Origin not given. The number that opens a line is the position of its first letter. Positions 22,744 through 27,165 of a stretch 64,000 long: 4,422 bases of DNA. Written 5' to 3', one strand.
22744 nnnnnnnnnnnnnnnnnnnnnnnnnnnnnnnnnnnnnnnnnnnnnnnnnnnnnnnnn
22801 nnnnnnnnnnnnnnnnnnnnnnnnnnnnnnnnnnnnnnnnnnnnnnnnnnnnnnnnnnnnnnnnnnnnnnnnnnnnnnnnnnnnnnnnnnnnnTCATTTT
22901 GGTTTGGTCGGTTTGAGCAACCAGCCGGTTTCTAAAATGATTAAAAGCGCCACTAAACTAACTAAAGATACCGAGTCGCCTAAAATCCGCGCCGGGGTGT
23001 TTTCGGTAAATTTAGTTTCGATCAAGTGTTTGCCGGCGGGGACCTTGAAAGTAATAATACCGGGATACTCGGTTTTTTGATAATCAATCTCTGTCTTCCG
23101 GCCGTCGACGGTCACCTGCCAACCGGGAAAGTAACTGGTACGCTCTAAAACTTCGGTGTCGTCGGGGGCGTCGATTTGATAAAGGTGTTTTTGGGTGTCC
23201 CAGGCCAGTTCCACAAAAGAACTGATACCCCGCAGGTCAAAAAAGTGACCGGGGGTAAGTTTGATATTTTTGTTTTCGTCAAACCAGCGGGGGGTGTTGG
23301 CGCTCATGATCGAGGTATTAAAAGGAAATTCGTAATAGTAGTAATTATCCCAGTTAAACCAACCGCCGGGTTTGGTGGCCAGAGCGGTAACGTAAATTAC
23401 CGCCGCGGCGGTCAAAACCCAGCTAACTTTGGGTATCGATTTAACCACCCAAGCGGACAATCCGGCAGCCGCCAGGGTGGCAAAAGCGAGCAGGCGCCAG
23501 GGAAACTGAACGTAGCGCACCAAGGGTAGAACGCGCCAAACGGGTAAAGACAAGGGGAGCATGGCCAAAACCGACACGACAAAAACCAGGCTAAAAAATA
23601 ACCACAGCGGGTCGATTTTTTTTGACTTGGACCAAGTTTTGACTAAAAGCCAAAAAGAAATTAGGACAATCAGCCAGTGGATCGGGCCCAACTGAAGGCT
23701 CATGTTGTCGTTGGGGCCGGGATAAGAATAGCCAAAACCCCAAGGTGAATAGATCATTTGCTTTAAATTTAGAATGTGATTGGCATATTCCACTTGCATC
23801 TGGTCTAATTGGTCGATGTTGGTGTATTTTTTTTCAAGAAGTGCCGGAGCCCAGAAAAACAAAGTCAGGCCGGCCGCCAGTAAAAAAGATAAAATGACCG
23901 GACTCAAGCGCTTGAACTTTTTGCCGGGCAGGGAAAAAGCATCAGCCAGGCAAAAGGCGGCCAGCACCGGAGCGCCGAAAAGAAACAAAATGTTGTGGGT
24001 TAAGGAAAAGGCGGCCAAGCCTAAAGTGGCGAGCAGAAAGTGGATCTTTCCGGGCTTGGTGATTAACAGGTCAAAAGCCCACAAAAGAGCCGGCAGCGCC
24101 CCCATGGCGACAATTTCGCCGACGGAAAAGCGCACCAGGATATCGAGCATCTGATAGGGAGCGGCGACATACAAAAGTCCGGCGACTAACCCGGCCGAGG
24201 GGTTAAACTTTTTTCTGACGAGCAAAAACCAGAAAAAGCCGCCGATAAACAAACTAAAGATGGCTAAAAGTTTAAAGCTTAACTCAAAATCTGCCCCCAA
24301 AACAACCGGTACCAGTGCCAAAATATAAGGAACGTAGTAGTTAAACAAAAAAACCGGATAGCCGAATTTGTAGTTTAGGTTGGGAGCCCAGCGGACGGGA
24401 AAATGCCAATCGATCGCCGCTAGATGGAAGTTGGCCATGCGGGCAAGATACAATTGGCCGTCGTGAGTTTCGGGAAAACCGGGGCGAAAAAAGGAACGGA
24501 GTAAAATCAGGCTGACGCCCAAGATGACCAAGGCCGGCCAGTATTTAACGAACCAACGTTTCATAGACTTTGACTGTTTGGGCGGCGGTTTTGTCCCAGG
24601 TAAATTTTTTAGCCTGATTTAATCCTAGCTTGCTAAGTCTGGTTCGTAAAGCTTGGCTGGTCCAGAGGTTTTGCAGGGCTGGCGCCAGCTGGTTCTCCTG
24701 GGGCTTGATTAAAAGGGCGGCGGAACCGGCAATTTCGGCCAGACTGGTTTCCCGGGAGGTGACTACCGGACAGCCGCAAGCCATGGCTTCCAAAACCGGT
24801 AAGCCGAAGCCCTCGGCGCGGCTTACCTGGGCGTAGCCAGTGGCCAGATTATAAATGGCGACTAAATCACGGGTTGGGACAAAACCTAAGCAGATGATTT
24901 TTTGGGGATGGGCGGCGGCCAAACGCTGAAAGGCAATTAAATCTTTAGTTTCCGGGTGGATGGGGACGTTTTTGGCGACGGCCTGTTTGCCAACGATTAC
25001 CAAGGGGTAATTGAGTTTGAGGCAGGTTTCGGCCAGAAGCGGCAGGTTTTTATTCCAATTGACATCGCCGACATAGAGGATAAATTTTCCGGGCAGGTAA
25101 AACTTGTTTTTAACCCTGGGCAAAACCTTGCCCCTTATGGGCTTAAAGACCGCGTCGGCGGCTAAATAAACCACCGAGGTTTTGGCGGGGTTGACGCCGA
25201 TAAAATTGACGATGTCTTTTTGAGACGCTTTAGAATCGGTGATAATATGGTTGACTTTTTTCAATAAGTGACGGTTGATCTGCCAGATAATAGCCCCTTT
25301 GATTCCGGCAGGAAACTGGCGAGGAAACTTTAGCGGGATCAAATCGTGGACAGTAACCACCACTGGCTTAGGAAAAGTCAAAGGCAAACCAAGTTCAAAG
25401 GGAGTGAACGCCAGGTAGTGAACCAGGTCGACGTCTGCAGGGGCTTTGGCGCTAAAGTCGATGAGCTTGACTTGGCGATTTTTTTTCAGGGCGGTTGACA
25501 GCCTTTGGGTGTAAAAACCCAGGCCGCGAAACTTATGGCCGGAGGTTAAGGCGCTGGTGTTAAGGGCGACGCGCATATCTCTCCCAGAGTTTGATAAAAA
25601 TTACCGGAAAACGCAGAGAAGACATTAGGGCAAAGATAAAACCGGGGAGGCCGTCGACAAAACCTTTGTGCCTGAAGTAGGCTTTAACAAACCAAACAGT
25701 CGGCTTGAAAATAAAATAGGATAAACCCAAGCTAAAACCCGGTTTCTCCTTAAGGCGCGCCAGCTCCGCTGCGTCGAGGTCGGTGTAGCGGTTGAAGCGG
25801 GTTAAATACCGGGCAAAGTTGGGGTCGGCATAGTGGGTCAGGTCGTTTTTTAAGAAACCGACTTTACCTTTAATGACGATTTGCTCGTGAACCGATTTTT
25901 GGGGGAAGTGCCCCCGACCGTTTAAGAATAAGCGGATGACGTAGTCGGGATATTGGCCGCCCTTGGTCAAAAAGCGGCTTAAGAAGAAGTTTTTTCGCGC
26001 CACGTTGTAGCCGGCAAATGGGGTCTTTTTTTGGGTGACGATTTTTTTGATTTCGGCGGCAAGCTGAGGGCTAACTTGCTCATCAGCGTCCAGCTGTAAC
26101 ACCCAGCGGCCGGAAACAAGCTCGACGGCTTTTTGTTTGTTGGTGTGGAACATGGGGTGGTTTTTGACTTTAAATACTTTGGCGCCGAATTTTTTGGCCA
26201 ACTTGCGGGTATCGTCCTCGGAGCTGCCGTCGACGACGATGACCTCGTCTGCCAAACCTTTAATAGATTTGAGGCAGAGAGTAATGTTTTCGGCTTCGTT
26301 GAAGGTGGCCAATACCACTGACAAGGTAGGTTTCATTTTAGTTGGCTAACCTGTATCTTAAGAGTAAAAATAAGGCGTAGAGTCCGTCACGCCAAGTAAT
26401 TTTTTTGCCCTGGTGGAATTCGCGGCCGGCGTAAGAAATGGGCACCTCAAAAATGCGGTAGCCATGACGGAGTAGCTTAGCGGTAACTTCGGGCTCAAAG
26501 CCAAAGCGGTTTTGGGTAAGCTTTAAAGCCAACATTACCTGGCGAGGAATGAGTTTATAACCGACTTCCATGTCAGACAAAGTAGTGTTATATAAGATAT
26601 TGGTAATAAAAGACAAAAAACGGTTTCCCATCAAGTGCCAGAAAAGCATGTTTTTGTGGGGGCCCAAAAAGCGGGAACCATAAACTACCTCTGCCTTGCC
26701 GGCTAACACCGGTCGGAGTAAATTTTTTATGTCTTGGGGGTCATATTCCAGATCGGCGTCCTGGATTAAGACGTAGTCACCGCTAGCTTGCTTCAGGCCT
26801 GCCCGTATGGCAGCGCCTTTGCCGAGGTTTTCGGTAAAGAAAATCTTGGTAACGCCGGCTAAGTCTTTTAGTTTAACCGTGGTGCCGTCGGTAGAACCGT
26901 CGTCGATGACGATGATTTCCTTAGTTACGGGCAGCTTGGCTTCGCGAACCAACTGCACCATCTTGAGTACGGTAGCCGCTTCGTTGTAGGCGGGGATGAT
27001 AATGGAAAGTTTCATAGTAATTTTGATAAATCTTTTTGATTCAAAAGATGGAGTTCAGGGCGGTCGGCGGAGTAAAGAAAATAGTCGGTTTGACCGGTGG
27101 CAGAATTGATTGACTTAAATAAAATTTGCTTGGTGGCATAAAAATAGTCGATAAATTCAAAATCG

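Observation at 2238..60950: Unusually large expansion of PMT/ArnT-type GT-C glycosyltransferases with six Dpm1-like donors, but no OST, Wzy or initiating transferase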

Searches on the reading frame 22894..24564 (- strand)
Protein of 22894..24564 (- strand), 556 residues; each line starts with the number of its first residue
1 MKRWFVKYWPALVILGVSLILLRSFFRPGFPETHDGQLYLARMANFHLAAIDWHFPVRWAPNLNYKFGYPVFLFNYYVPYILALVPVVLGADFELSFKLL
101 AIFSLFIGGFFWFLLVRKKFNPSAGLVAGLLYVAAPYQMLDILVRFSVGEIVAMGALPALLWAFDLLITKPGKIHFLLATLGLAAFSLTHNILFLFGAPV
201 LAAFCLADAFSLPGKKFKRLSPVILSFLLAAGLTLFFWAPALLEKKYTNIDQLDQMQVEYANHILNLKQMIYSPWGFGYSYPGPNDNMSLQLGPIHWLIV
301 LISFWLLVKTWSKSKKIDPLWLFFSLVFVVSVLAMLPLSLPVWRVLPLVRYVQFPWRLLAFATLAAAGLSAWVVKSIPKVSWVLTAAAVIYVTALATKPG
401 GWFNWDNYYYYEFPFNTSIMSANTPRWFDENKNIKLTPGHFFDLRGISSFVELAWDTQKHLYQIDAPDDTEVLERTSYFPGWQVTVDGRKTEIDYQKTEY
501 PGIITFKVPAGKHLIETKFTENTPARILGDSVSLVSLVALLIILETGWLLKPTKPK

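Call 7: search_protein_families(library=pfam, max_evalue=0.01, proteins=[window:22894-24564:-])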
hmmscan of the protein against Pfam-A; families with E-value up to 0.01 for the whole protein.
window:22894-24564:- (556 aa): 1 family
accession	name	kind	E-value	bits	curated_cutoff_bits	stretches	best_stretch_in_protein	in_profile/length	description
PF10131.15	PTPS_related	-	2.2e-09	36.8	26.4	1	74-422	1-324/621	6-pyruvoyl-tetrahydropterin synthase related domain; membrane protein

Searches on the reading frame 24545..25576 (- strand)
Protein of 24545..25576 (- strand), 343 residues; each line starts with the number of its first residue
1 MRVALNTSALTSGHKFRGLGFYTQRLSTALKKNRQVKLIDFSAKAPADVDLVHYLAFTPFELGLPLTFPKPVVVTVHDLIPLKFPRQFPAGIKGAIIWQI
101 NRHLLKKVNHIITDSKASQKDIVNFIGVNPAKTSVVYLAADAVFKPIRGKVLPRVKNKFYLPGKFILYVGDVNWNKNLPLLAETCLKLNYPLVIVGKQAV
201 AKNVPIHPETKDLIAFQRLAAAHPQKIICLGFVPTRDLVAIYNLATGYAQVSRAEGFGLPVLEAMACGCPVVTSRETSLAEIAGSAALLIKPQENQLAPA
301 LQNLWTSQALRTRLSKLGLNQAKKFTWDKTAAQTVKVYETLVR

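Call 7: search_protein_families(library=pfam, max_evalue=0.01, proteins=[window:24545-25576:-])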
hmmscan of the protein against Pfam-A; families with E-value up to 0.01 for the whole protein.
window:24545-25576:- (343 aa): 6 families
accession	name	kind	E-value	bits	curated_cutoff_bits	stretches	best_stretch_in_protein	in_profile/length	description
PF00534.26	Glycos_transf_1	-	5.1e-22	78.7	26.4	1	156-316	8-167/172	Glycosyl transferases group 1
PF13692.12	Glyco_trans_1_4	-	1.1e-18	68.3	27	1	164-306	2-141/142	Glycosyl transferases group 1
PF13439.12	Glyco_transf_4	-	3.7e-11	43.8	28.5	1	45-141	71-167/170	Glycosyltransferase Family 4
PF13524.12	Glyco_trans_1_2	-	6.7e-07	29.8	25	1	226-334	28-142/144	Glycosyl transferase-like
PF20706.3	GT4-conflict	-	1.4e-05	24.7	26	1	252-283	289-320/385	Family 4 Glycosyltransferase in conflict systems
PF13579.12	Glyco_trans_4_4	-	1.9e-05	25.5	29.7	1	45-137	70-156/158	Glycosyl transferase 4-like domain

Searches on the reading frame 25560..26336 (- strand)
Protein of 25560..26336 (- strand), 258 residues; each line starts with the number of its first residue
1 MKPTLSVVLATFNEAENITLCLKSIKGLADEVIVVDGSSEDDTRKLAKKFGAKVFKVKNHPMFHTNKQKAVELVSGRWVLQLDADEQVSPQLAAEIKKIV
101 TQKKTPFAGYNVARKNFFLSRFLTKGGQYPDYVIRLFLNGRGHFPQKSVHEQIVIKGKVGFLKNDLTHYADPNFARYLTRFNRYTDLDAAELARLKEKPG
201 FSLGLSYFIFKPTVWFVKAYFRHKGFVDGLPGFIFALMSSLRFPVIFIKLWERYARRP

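Call 7: search_protein_families(library=pfam, max_evalue=0.01, proteins=[window:25560-26336:-])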
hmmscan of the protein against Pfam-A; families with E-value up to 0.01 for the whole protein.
window:25560-26336:- (258 aa): 2 families
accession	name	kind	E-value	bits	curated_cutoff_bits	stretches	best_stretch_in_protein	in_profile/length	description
PF00535.33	Glycos_transf_2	-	4.9e-17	62.8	23.3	1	6-95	1-98/168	Glycosyl transferase family 2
PF13704.12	Glyco_tranf_2_4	-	0.00096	20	27.5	1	13-86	2-82/98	Glycosyl transferase family 2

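Call 38: search_protein_families(library=ncbifam, max_evalue=0.001, proteins=[window:25560-26336:-])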
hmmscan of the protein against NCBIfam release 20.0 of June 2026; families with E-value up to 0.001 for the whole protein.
window:25560-26336:- (258 aa): 13 families
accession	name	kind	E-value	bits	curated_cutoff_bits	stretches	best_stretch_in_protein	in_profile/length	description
TIGR04283.1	glyco_like_mftF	equivalog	9e-13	48.3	182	1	5-112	1-109/221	TIGR04283 family arsenosugar biosynthesis glycosyltransferase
TIGR04195.1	S_glycosyl_SunS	equivalog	9.8e-10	37.8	350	1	3-99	57-154/421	SunS family peptide S-glycosyltransferase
TIGR04182.1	glyco_TIGR04182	equivalog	1.1e-09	38.2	325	1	6-95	3-92/293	S-layer glycoprotein N-glycosyltransferase AglJ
NF010496.0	PRK13915.1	equivalog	7.5e-09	35.1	262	1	4-59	32-93/307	glucosyl-3-phosphoglycerate synthase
NF045692.1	OglycostaseCruG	equivalog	1.3e-07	30.9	600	1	4-103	42-155/386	2'-O-glycosyltransferase CruG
NF041875.1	EPS_EpsD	equivalog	4.2e-07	29.7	370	1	5-96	1-100/325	exopolysaccharide biosynthesis glycosyltransferase EpsD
NF007482.0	PRK10073.1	equivalog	3.1e-06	26.4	423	1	2-104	5-114/334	glycosyltransferase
NF050050.1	ProtGlycPglI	equivalog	2.3e-05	23.9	500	1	2-103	1-108/306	GalNAc(5)-diNAcBac-PP-undecaprenol beta-1,3-glucosyltransferase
NF058614.1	PPMAGASynPpgS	equivalog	2.7e-05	23.7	370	1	7-62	4-56/226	polyprenyl-phospho-N-acetylgalactosaminyl synthase PpgS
NF041391.1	DPhHxTase_Halo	equivalog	6.3e-05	22.1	375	1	10-86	2-79/213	dolichyl-phosphate hexose transferase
NF047683.1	TeichurnBiosyTuaG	equivalog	7.3e-05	22.5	400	1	2-112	5-125/252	teichuronic acid biosynthesis protein TuaG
TIGR04009.1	wcaE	equivalog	0.00012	21.4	369.2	1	5-104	3-111/248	colanic acid biosynthesis glycosyltransferase WcaE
NF038302.1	EPS_HpsE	equivalog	0.00055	19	300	1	5-99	3-110/307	hormogonium polysaccharide biosynthesis glycosyltransferase HpsE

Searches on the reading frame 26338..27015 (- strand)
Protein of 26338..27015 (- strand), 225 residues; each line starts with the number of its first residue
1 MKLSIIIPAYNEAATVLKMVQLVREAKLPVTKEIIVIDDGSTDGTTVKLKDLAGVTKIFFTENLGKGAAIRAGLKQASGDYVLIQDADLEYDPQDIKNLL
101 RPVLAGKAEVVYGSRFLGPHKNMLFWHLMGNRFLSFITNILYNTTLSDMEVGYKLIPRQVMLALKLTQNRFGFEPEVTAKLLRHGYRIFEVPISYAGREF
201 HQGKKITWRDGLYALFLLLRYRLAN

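Call 7: search_protein_families(library=pfam, max_evalue=0.01, proteins=[window:26338-27015:-])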
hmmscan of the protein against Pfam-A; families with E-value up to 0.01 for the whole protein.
window:26338-27015:- (225 aa): 5 families
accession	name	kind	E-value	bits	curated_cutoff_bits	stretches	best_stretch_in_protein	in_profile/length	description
PF00535.33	Glycos_transf_2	-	1.1e-33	117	23.3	1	4-160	1-163/168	Glycosyl transferase family 2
PF13641.12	Glyco_tranf_2_3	-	3.1e-06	27.8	27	1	3-126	3-132/230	Glycosyltransferase like family 2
PF13506.12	Glyco_transf_21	-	3.7e-05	23.7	21.7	1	68-148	20-98/174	Glycosyl transferase family 21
PF10111.15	Glyco_tranf_2_2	-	0.00015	21.8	27.3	1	4-92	1-95/276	Glycosyltransferase like family 2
PF13704.12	Glyco_tranf_2_4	-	0.00094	20.1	27.5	1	11-88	2-81/98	Glycosyl transferase family 2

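Call 38: search_protein_families(library=ncbifam, max_evalue=0.001, proteins=[window:26338-27015:-])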
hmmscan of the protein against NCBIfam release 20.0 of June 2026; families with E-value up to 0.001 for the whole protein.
window:26338-27015:- (225 aa): 22 families
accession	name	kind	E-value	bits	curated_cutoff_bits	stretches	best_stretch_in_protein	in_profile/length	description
TIGR04182.1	glyco_TIGR04182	equivalog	3e-36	125.3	325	1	3-215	2-211/293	S-layer glycoprotein N-glycosyltransferase AglJ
NF047588.1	GlcsyltransPgfSStrep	equivalog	1.2e-19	70.7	500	1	1-165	1-168/308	glycosyltransferase PgfS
NF058614.1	PPMAGASynPpgS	equivalog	5.6e-19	68.5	370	1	5-212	4-213/226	polyprenyl-phospho-N-acetylgalactosaminyl synthase PpgS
NF007986.1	PRK10714.1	equivalog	7.9e-16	57.9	529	1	2-204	7-209/316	undecaprenyl-phosphate 4-deoxy-4-formamido-L-arabinose transferase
NF041391.1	DPhHxTase_Halo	equivalog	1.9e-15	56.4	375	1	9-199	3-187/213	dolichyl-phosphate hexose transferase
TIGR03937.1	PgaC_IcaA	equivalog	3.3e-15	56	422.3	1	2-102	46-149/407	poly-beta-1,6-N-acetyl-D-glucosamine synthase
TIGR04283.1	glyco_like_mftF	equivalog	3.8e-15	56.1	182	1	3-126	1-120/221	TIGR04283 family arsenosugar biosynthesis glycosyltransferase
NF041875.1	EPS_EpsD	equivalog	4.1e-15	56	370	1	3-114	1-115/325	exopolysaccharide biosynthesis glycosyltransferase EpsD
NF010496.0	PRK13915.1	equivalog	7.7e-15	54.8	262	1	2-107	32-146/307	glucosyl-3-phosphoglycerate synthase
NF007482.0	PRK10073.1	equivalog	8.2e-12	44.8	423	1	2-101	7-108/334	glycosyltransferase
NF047683.1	TeichurnBiosyTuaG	equivalog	7.9e-11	42.1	400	1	3-99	8-107/252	teichuronic acid biosynthesis protein TuaG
TIGR03469.1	HpnB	hypoth_equivalog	3.3e-09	36.3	379.25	1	3-107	46-164/386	hopene-associated glycosyltransferase HpnB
TIGR03965.1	mycofact_glyco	equivalog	2.5e-08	33.2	280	1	3-104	76-180/467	mycofactocin biosynthesis glycosyltransferase MftF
TIGR03111.1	glyc2_xrt_Gpos1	hypoth_equivalog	1.1e-06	27.7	363.95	1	3-100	51-153/439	TIGR03111 family XrtG-associated glycosyltransferase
NF050050.1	ProtGlycPglI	equivalog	1.2e-06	28.1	500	1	2-110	3-115/306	GalNAc(5)-diNAcBac-PP-undecaprenol beta-1,3-glucosyltransferase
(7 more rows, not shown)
